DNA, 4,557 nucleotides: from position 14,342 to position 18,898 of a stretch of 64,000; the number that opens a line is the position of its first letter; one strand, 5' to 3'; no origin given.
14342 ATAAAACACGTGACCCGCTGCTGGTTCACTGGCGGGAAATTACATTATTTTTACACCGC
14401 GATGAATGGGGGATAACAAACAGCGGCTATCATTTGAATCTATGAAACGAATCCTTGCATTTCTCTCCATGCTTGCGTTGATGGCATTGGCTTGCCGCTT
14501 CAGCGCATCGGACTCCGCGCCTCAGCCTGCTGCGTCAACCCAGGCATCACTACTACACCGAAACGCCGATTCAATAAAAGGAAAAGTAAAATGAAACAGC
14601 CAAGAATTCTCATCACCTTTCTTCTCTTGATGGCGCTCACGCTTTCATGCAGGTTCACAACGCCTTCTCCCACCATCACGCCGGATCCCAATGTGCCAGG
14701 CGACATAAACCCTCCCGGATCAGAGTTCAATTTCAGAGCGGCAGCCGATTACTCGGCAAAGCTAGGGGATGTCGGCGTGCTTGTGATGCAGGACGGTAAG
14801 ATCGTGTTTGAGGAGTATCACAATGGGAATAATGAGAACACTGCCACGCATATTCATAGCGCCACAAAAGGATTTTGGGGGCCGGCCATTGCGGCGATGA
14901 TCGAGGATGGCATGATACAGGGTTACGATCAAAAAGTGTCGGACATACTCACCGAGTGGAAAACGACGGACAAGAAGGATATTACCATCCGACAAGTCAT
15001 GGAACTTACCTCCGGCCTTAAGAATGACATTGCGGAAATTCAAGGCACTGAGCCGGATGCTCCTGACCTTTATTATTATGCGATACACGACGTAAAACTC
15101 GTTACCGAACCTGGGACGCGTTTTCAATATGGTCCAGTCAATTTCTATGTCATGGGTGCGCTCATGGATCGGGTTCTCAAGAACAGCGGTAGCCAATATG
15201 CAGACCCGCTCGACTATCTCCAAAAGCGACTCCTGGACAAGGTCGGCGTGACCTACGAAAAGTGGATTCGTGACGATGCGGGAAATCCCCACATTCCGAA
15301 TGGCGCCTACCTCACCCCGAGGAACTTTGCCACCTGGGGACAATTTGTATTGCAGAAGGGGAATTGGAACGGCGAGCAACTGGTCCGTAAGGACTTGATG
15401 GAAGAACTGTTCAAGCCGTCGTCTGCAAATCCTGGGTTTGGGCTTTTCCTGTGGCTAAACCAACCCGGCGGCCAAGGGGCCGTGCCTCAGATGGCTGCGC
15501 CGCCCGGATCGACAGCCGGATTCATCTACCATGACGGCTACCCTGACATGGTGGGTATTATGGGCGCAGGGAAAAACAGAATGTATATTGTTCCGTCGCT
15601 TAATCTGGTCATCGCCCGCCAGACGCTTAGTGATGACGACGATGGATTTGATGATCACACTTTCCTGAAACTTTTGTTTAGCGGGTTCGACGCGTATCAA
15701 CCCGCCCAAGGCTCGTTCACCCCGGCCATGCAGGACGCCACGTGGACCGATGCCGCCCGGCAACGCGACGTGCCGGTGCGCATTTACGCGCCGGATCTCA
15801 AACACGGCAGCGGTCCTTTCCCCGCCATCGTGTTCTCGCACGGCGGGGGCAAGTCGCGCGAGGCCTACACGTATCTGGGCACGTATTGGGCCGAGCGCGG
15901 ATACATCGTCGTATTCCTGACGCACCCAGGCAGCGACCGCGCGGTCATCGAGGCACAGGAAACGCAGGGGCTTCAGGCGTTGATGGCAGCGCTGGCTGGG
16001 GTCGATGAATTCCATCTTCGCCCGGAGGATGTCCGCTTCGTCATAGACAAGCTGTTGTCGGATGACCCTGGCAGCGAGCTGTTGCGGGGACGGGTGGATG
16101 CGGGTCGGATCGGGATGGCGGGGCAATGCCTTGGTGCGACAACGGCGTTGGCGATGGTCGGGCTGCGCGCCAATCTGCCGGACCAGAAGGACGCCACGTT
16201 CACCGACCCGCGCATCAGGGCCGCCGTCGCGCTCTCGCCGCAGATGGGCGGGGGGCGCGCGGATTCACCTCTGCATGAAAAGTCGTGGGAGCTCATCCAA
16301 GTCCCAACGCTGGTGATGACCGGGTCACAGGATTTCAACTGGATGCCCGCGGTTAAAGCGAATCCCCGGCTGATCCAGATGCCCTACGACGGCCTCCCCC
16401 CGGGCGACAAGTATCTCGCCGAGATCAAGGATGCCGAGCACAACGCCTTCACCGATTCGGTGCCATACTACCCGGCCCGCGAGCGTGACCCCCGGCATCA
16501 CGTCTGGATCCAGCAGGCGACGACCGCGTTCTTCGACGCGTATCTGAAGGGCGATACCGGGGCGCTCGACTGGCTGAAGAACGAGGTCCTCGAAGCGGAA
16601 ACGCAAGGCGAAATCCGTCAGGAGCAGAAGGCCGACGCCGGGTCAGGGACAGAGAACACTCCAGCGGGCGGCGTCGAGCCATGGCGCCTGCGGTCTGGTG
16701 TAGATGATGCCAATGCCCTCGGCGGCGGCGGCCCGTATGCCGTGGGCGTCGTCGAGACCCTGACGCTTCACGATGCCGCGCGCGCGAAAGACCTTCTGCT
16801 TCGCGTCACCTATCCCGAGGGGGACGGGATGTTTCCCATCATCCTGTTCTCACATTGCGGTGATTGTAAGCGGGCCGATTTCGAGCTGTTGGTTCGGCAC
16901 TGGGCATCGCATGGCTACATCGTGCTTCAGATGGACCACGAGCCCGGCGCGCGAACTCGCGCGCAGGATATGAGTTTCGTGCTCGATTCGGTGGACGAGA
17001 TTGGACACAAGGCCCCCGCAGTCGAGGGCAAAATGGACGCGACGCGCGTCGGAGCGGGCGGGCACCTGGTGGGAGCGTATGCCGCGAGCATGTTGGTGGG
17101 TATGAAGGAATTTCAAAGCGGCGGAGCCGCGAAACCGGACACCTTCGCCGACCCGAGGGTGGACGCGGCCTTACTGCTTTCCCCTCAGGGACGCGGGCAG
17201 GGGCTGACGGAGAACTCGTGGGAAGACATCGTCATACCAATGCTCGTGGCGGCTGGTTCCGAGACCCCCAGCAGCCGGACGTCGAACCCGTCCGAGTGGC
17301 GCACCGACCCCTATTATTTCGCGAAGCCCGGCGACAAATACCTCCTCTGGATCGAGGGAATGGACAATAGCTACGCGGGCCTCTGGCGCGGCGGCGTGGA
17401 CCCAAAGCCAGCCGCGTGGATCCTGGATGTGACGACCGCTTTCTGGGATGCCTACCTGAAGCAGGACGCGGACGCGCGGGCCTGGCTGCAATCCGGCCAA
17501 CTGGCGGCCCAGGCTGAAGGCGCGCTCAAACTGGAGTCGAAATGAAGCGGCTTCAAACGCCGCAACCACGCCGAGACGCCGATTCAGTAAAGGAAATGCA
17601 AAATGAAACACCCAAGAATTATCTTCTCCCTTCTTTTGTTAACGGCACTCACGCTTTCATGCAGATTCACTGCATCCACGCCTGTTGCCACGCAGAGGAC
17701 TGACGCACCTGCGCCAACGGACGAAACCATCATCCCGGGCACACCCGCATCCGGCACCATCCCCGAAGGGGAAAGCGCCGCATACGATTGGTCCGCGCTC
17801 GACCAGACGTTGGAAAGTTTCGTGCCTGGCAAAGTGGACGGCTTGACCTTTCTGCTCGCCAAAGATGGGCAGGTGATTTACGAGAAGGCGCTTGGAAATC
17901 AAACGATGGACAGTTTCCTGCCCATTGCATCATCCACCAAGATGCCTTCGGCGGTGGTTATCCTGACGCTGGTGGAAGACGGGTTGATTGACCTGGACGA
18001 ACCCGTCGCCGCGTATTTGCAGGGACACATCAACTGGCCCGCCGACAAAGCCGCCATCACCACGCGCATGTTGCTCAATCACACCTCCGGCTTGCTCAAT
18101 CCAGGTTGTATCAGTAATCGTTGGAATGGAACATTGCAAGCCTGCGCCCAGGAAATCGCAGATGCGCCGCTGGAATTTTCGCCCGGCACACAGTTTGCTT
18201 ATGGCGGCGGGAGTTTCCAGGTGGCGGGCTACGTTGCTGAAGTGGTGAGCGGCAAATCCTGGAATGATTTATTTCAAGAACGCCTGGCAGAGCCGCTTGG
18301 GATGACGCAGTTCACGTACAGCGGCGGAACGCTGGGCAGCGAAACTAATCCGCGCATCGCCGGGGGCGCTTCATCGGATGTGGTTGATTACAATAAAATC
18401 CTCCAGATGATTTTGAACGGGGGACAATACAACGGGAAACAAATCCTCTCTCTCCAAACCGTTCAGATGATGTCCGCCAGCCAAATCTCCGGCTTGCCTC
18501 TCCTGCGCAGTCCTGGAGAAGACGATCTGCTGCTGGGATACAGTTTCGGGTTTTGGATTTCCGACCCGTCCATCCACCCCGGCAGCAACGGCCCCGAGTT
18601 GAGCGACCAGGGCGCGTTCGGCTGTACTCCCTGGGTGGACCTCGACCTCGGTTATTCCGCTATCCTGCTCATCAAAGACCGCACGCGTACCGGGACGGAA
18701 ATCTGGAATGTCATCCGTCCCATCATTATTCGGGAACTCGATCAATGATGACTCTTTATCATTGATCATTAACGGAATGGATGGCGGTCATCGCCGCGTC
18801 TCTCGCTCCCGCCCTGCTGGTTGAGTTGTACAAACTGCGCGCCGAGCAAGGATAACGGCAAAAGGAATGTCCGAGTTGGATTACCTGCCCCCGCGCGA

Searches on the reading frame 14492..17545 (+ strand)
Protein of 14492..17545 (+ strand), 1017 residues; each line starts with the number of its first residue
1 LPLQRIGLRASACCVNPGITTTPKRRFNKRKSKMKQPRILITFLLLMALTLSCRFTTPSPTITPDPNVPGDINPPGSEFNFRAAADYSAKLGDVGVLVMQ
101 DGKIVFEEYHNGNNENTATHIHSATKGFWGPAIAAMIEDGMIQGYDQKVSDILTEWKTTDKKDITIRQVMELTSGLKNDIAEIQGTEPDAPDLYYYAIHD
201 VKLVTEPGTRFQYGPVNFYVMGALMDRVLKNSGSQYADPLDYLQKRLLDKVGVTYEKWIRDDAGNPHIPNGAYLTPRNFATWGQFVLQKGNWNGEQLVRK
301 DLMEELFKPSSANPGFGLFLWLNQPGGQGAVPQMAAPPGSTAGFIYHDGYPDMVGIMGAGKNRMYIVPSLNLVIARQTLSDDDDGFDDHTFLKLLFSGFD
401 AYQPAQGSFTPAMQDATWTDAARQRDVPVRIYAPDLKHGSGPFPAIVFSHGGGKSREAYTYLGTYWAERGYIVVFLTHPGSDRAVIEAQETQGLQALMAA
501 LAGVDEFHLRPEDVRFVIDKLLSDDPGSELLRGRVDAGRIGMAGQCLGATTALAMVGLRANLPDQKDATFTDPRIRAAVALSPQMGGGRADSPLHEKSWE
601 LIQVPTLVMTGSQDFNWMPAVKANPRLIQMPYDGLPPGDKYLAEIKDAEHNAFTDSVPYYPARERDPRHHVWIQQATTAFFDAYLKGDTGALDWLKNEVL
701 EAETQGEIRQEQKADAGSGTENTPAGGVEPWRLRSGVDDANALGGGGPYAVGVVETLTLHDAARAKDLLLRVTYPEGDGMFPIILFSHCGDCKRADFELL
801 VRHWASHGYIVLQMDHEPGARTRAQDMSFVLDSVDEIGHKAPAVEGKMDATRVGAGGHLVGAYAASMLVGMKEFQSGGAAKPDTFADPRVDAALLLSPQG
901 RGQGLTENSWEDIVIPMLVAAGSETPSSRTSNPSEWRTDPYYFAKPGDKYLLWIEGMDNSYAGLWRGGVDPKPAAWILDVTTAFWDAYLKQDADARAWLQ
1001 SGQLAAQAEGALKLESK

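Call 16: search_protein_families(library=pfam, proteins=[window:14492-17545:+], max_evalue=0.001)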
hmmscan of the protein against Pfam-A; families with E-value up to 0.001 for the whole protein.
window:14492-17545:+ (1017 aa): 5 families
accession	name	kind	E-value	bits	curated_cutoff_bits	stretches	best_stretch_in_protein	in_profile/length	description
PF00144.29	Beta-lactamase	-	6.5e-21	75.3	27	1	92-381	15-311/329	Beta-lactamase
PF03403.19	PAF-AH_p_II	-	4.1e-13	49.1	20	1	436-479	94-136/372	Platelet-activating factor acetylhydrolase, isoform II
PF07224.18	Chlorophyllase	-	4.9e-11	42.4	26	1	768-812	29-73/301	Chlorophyllase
PF12740.14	PETase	-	5e-07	29.8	28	0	794-863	67-137/263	PET hydrolase-like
PF12146.15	Hydrolase_4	-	4.3e-05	23.4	27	0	445-556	6-94/239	Serine aminopeptidase, S33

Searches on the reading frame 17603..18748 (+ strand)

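Call 16: search_protein_families(library=pfam, proteins=[window:17603-18748:+], max_evalue=0.001)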
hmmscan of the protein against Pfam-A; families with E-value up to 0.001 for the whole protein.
window:17603-18748:+ (381 aa): 1 family
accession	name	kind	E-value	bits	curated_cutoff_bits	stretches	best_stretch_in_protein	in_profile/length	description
PF00144.29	Beta-lactamase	-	8.7e-39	134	27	1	68-361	3-312/329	Beta-lactamase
